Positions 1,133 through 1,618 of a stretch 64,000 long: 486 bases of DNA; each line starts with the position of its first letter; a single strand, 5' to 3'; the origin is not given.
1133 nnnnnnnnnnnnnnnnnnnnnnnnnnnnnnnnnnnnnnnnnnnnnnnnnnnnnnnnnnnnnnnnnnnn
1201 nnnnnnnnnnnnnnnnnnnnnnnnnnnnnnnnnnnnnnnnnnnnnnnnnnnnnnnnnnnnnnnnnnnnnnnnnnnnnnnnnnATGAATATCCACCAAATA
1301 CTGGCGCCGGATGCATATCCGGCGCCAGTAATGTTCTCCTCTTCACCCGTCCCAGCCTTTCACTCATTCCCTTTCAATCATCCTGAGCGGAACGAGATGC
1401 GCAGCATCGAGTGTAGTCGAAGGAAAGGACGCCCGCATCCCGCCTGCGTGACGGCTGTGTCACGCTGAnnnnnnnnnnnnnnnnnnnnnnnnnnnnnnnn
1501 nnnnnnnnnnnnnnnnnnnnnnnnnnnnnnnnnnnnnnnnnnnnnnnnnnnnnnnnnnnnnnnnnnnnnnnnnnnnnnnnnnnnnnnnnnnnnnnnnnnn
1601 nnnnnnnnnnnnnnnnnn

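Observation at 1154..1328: Five perfect hairpins in 175 bp, three sharing a GGAT-N4-ATCC apex, upstream of the T4CP-like ATPase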

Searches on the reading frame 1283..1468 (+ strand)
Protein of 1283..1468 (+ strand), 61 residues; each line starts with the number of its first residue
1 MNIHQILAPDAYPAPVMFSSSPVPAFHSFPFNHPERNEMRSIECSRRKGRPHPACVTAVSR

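Call 10: search_protein_families(library=pfam, proteins=[window:1283-1468:+], max_evalue=0.01)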
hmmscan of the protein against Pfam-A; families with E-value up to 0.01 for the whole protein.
window:1283-1468:+ (61 aa): 0 families

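Call 89: find_homologous_proteins(query=window:1283-1468:+, max_evalue=10)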
Query window:1283-1468:+: no candidate shares three 5-residue words with the query. No homologue found.
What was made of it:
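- Tried and rejected: Real small gene: the 61-aa ORF has no homologue (call 89), and its start codon is lost in orthologues.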
